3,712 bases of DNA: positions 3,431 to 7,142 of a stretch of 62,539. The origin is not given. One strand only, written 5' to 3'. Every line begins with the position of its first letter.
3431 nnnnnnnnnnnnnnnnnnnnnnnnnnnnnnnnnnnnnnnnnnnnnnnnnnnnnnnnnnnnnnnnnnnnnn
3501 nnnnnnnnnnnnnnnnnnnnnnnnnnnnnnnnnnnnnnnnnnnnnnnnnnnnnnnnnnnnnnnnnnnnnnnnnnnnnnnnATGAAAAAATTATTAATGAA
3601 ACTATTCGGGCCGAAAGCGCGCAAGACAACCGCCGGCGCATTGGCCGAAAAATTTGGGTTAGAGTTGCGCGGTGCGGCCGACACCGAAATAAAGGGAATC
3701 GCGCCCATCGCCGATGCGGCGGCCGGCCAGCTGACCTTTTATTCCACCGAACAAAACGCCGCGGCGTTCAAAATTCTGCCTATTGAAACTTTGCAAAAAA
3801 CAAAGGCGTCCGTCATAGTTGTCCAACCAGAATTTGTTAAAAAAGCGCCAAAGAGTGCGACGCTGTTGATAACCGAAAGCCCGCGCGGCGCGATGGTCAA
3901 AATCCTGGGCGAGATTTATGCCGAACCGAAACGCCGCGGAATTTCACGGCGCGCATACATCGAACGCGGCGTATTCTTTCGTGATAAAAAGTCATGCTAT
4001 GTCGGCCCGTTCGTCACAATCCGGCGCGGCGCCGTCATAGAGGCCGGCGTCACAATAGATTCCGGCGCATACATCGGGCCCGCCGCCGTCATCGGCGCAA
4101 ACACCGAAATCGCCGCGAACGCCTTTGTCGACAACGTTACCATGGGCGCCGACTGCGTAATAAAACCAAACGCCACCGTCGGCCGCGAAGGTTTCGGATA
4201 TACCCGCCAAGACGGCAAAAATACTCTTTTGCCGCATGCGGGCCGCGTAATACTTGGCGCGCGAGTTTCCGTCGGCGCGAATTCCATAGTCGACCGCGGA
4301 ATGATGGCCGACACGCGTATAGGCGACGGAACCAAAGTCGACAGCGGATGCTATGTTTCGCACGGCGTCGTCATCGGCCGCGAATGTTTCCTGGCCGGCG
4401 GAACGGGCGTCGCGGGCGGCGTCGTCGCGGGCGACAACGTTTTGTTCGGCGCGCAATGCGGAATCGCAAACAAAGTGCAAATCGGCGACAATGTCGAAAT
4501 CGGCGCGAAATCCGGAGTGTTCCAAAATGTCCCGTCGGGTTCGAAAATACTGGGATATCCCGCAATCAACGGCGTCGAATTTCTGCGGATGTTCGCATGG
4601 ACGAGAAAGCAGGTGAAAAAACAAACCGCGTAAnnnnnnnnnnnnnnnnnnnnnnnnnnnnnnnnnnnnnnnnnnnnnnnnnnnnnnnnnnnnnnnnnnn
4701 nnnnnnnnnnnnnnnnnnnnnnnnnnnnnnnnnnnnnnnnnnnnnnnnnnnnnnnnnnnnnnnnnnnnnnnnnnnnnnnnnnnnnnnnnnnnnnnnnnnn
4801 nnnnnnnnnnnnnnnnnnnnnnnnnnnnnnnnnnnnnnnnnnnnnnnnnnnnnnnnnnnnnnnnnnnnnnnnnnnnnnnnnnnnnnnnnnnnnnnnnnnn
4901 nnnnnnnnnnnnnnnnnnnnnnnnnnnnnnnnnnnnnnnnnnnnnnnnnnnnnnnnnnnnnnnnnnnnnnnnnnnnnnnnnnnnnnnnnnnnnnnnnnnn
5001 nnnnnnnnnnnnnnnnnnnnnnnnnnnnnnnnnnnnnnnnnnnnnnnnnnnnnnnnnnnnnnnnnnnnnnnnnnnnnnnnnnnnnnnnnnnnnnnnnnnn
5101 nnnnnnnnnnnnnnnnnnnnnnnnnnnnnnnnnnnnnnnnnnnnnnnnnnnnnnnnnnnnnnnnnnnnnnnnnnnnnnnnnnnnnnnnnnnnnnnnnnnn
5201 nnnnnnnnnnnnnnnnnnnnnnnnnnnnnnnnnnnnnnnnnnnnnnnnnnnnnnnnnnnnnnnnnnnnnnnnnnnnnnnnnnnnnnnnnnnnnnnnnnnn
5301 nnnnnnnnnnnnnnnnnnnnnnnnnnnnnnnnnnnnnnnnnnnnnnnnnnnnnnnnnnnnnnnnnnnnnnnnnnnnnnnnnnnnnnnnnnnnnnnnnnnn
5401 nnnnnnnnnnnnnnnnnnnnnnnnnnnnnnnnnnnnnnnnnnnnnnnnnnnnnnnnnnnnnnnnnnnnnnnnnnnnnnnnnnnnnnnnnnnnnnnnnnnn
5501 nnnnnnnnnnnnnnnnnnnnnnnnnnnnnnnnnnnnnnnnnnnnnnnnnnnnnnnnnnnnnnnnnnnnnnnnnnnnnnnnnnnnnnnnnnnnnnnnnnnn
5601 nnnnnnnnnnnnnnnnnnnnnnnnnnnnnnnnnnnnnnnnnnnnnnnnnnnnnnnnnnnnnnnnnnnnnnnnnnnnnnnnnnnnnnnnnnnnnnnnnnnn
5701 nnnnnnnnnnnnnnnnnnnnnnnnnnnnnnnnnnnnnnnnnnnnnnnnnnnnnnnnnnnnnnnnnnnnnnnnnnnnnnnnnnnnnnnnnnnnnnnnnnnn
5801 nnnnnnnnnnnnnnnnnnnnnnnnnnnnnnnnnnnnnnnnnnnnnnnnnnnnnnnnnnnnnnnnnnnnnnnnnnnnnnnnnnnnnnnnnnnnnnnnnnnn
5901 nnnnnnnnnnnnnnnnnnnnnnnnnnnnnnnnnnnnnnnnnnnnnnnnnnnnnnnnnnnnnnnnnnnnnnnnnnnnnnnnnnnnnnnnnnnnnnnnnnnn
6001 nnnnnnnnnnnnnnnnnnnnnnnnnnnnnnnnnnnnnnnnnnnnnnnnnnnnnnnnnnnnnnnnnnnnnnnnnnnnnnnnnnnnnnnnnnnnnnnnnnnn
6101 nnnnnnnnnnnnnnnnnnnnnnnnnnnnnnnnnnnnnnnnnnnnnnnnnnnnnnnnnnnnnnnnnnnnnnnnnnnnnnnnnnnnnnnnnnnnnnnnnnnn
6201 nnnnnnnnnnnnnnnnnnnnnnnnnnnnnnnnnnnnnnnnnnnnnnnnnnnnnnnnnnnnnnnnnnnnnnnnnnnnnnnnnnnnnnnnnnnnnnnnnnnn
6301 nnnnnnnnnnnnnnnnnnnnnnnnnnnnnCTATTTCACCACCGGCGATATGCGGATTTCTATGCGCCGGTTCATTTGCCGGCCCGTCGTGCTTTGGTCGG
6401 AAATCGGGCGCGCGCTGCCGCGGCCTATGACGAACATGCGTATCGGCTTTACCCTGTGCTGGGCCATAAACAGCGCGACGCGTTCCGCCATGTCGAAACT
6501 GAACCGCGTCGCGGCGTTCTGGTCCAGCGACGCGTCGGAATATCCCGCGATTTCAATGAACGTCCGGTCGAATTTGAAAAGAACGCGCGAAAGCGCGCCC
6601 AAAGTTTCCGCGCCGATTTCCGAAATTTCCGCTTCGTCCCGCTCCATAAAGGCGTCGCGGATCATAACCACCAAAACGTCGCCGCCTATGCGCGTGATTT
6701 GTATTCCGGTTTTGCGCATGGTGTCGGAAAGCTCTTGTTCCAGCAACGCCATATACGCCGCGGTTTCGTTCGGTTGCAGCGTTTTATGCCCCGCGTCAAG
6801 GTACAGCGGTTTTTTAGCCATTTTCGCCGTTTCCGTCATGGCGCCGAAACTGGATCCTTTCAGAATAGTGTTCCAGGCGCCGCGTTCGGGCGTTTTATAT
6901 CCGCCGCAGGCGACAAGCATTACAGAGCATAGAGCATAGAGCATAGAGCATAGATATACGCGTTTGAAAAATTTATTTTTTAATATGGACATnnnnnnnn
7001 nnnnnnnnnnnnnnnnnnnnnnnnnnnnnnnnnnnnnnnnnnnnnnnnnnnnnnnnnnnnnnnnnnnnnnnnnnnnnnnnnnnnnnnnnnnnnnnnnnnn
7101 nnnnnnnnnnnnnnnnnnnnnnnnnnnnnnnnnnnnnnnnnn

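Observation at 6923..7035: Heptamer arrays supply the hydrophobic core of signal peptides, with the start codon in the spacer between the arms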

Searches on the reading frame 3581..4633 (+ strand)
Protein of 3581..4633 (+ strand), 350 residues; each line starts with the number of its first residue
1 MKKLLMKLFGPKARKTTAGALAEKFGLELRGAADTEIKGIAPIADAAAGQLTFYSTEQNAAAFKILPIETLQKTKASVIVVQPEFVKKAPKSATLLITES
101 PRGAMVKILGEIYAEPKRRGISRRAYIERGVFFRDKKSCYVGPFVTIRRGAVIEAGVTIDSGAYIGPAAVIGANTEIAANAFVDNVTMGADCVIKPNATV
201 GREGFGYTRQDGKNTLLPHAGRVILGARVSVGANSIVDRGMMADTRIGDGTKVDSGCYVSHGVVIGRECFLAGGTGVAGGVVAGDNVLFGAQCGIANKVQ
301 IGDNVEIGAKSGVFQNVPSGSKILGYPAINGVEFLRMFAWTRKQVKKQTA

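Call 8: find_related_loci(query=window:3581-4633:+, collection=genome_contigs, flank=10000)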
Query window:3581-4633:+ (350 aa) in genome_contigs; peptide patterns used: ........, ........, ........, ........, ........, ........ (x = any residue, [..] = any of these).
505 stretches matched a pattern; 3 encode a relative of the query (tblastn E <= 1e-3); 3 distinct loci.
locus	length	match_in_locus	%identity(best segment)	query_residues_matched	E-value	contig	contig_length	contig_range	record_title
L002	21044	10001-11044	61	1-348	6e-140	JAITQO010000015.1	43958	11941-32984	MAG: Rickettsiales bacterium isolate Roe453_bin100 k119_3277194, whole genome shotgun sequence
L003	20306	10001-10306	27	229-328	3e-7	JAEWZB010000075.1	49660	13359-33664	MAG: Bacillota bacterium isolate OH_SFB_195 k127_418483, whole genome shotgun sequence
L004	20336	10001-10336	27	216-328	1e-5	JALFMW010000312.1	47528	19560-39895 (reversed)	MAG: Clostridium sp. isolate SUG825 k141_143421, whole genome shotgun sequence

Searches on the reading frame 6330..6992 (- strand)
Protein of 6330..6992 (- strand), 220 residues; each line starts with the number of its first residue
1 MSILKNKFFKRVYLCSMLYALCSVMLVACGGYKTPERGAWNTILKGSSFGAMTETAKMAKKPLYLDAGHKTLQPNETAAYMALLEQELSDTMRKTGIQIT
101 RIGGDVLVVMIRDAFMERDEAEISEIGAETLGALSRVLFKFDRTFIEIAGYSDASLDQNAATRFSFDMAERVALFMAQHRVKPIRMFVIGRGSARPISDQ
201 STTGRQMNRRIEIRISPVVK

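Call 6: find_encoding_contigs(protein=window:6330-6992:-, flank=10000, max_places=6)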
Protein window:6330-6992:- (220 aa): 1 contig read that carries it; 1 place shown.
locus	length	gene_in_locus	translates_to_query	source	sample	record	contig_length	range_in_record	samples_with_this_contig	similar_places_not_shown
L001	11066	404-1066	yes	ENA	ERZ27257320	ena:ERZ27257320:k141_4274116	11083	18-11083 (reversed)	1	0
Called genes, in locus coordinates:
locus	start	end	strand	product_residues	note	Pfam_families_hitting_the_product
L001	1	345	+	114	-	?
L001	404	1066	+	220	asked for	PF00691:OmpA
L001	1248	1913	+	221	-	PF03938:OmpH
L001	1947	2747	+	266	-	-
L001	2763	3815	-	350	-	PF04613:LpxD, PF25084:LbH_EIF2B (weak), PF14602:Hexapep_2 (faint), PF00132:Hexapep, PF25087:GMPPB_C (weak), PF00132:Hexapep (weak), PF25084:LbH_EIF2B (weak), PF00132:Hexapep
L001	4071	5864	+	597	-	-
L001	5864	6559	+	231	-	-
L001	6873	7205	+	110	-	-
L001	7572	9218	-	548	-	PF14849:YidC_periplas, PF02096:60KD_IMP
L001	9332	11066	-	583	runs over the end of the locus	?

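Call 18: find_homologous_proteins(query=window:6330-6992:-)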
Query window:6330-6992:- (220 aa): 33 proteins with E <= 0.001 among 202 candidates.
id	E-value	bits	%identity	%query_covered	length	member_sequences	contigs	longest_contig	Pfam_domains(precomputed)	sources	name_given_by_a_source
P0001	2.8e-127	440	100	93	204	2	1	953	PF00691.26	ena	-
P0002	2.4e-91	323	67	99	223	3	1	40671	PF00691.26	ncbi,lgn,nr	ncbi:MAG: OmpA family protein [Alphaproteobacteria bacterium]|nr:OmpA family protein [Alphaproteobac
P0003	2.5e-91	323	75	90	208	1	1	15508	PF00691.26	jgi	-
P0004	5.0e-91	322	71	93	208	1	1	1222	PF00691.26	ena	-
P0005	7.0e-91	321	73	93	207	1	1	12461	PF00691.26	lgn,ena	-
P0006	1.8e-90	320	71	94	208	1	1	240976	PF00691.26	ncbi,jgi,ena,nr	ncbi:MAG: OmpA family protein [Alphaproteobacteria bacterium]|nr:OmpA family protein [Alphaproteobac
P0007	7.0e-89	315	72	92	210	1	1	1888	PF00691.26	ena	-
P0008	2.0e-88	313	74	87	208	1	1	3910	PF00691.26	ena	-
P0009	6.6e-88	312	68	94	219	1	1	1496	PF00691.26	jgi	jgi:outer membrane protein OmpA-like peptidoglycan-associated protein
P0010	8.5e-88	311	65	97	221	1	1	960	PF00691.26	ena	-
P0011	1.7e-82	294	66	88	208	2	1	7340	PF00691.26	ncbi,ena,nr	ncbi:MAG: OmpA family protein [Alphaproteobacteria bacterium]|nr:OmpA family protein [Alphaproteobac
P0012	6.0e-80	286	59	100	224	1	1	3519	PF00691.26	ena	-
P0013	4.0e-75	270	58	96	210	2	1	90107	PF00691.26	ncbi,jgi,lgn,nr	ncbi:MAG: OmpA family protein [Rickettsiales bacterium]|jgi:outer membrane protein OmpA-like peptido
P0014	1.5e-74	268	62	88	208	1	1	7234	PF00691.26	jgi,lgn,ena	-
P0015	1.7e-73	265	58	93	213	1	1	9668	PF00691.26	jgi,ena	-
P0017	3.1e-71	257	59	87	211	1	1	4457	PF00691.26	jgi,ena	-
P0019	1.1e-66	242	54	93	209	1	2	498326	PF00691.26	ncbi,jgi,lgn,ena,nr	ncbi:MAG: OmpA family protein [Alphaproteobacteria bacterium]|nr:OmpA family protein [Alphaproteobac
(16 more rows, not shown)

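Call 20: find_encoding_contigs(protein=P0002, flank=10000, max_places=1)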
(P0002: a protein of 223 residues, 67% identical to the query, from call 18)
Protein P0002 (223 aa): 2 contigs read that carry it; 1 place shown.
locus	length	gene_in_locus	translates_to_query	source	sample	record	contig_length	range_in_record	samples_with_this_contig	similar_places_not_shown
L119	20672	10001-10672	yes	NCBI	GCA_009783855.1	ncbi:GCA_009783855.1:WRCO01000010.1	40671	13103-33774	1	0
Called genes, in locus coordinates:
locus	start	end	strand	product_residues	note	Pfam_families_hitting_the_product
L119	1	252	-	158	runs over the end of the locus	PF00466:Ribosomal_L10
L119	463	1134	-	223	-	PF00687:Ribosomal_L1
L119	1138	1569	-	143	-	PF03946:Ribosomal_L11_N, PF00298:Ribosomal_L11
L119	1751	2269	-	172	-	PF02357:NusG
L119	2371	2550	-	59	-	PF00584:SecE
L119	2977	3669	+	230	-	PF04335:VirB8 (faint)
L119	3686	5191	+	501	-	PF03524:CagX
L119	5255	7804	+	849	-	PF03743:TrbI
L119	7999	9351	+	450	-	PF05496:RuvB_N (faint), PF13177:DNA_pol3_delta2, PF00004:AAA, PF13401:AAA_22 (weak), PF22608:DNAX_ATPase_lid, PF12169:DNA_pol3_gamma3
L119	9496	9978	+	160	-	-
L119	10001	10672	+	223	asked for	PF00691:OmpA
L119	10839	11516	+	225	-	PF03938:OmpH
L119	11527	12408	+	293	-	-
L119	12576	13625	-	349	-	PF04613:LpxD, PF24894:Hexapep_GlmU (faint), PF14602:Hexapep_2 (faint), PF25084:LbH_EIF2B (faint), PF00132:Hexapep (weak), PF25087:GMPPB_C, PF00132:Hexapep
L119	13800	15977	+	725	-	-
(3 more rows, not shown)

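Call 21: find_encoding_contigs(protein=P0012, flank=10000, max_places=1)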
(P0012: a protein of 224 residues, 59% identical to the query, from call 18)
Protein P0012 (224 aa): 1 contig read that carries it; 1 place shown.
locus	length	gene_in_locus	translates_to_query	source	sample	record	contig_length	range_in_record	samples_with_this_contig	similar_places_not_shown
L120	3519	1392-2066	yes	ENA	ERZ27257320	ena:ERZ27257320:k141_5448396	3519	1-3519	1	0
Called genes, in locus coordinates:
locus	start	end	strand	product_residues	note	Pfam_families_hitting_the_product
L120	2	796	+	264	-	?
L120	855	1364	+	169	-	-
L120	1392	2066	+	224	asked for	PF00691:OmpA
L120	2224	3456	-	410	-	PF04055:Radical_SAM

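Call 22: find_encoding_contigs(protein=P0017, flank=10000, max_places=1)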
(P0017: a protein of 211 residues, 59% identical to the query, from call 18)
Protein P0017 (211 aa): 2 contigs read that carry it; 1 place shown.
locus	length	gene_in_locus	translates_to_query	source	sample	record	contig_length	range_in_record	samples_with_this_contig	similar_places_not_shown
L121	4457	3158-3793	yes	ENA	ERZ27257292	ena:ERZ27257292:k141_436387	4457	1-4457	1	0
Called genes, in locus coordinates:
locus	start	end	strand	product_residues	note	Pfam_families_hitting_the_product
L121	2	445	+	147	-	?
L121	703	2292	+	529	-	PF13177:DNA_pol3_delta2, PF13604:AAA_30 (weak), PF00004:AAA, PF13401:AAA_22 (faint), PF22608:DNAX_ATPase_lid, PF12169:DNA_pol3_gamma3, PF12362:DUF3646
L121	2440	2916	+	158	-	-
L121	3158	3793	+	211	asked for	PF00691:OmpA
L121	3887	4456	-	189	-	?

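Call 39: find_encoding_contigs(protein=P0006, flank=10000, max_places=1)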
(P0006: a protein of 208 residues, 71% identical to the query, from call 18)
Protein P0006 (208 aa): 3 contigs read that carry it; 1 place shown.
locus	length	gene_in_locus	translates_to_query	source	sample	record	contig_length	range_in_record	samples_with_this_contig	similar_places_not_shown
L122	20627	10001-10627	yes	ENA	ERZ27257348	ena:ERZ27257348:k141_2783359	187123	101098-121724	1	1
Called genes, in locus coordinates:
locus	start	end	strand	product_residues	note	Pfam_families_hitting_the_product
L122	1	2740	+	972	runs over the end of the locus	-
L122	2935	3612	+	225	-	PF04335:VirB8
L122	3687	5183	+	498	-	PF03524:CagX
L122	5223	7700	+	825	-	PF03743:TrbI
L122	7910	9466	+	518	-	PF13177:DNA_pol3_delta2, PF13245:AAA_19 (faint), PF13604:AAA_30 (weak), PF00004:AAA, PF13401:AAA_22 (weak), PF22608:DNAX_ATPase_lid, PF12169:DNA_pol3_gamma3, PF12362:DUF3646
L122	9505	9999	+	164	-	-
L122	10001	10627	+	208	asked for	PF00691:OmpA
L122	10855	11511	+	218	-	PF03938:OmpH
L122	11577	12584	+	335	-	-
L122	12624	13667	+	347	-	PF04613:LpxD, PF25084:LbH_EIF2B (faint), PF00132:Hexapep (weak), PF25087:GMPPB_C, PF14602:Hexapep_2 (faint), PF00132:Hexapep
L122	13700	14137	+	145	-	PF22817:ApeP-like, PF07977:FabA, PF22818:ApeI-like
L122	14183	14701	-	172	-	PF01252:Peptidase_A8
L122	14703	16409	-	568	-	PF00999:Na_H_Exchanger, PF02254:TrkA_N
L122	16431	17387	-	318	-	PF00398:RrnaAD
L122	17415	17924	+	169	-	PF00226:DnaJ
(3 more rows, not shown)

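Call 40: find_encoding_contigs(protein=P0015, flank=10000, max_places=1)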
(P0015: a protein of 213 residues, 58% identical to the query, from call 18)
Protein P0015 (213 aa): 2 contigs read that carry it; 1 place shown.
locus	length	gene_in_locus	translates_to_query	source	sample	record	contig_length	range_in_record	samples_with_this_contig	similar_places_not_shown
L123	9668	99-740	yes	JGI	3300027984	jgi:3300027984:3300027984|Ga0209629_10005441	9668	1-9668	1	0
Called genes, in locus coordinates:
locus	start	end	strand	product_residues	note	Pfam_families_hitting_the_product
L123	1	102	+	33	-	?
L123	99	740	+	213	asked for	PF00691:OmpA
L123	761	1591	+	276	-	PF03938:OmpH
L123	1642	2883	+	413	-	-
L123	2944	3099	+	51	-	-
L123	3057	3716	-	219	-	-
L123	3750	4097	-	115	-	-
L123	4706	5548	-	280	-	-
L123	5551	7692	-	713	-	-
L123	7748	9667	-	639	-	?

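Call 41: find_encoding_contigs(protein=P0019, flank=10000, max_places=1)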
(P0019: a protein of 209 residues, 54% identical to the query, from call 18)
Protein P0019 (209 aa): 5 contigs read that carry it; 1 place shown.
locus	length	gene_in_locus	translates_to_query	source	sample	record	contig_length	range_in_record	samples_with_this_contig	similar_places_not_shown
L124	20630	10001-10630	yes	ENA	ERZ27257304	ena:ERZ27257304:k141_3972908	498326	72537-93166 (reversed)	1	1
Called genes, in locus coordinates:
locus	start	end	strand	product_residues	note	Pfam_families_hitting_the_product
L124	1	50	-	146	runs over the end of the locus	PF22817:ApeP-like, PF07977:FabA, PF22818:ApeI-like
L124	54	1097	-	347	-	PF04613:LpxD, PF24894:Hexapep_GlmU (faint), PF25084:LbH_EIF2B (faint), PF25087:GMPPB_C (weak), PF00132:Hexapep (weak)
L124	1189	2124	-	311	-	-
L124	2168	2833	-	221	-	PF03938:OmpH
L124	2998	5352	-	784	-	PF03743:TrbI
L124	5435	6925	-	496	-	PF03524:CagX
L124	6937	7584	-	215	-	PF04335:VirB8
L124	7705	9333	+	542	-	PF13177:DNA_pol3_delta2, PF13245:AAA_19 (faint), PF13604:AAA_30 (weak), PF00004:AAA, PF13401:AAA_22 (weak), PF22608:DNAX_ATPase_lid, PF12169:DNA_pol3_gamma3, PF12362:DUF3646, +1 more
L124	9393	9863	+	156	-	-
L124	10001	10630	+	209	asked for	PF00691:OmpA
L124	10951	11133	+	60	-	PF00584:SecE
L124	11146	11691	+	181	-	PF02357:NusG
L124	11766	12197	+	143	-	PF03946:Ribosomal_L11_N, PF00298:Ribosomal_L11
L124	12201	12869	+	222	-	PF00687:Ribosomal_L1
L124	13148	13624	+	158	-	PF00466:Ribosomal_L10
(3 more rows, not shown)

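Call 45: find_encoding_contigs(protein=P0001, flank=2000, max_places=4)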
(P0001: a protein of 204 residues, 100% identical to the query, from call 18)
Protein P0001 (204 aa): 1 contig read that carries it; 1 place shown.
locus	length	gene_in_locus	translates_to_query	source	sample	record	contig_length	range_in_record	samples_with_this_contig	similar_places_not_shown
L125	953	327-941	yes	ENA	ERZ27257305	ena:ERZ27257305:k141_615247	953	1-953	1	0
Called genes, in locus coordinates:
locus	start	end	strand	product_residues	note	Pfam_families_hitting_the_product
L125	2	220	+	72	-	?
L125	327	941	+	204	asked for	PF00691:OmpA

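Call 47: search_protein_families(library=pfam, proteins=[window:6330-6992:-], max_evalue=0.01)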
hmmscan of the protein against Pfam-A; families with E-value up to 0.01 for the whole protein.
window:6330-6992:- (220 aa): 1 family
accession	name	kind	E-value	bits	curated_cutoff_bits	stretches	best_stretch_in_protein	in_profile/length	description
PF00691.25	OmpA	-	1.6e-08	35.2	27.2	1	117-208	3-96/98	OmpA family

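Call 60: find_encoding_contigs(protein=P0009, flank=1500, max_places=1)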
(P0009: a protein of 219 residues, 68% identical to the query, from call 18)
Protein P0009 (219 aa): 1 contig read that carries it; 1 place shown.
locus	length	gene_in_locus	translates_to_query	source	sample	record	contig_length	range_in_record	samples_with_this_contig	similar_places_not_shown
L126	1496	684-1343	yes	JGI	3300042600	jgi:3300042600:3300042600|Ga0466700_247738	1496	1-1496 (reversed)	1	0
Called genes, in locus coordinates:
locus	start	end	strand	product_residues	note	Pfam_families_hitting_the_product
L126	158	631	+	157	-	-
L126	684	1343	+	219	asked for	PF00691:OmpA (weak)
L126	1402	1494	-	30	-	?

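Call 61: find_encoding_contigs(protein=P0010, flank=1500, max_places=1)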
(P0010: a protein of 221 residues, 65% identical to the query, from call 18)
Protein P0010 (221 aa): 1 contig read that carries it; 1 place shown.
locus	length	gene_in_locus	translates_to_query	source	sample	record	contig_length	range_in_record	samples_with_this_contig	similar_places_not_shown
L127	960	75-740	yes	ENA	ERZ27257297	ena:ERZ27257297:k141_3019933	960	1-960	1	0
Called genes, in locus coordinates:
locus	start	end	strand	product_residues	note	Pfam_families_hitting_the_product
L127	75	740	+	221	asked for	PF00691:OmpA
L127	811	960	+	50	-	?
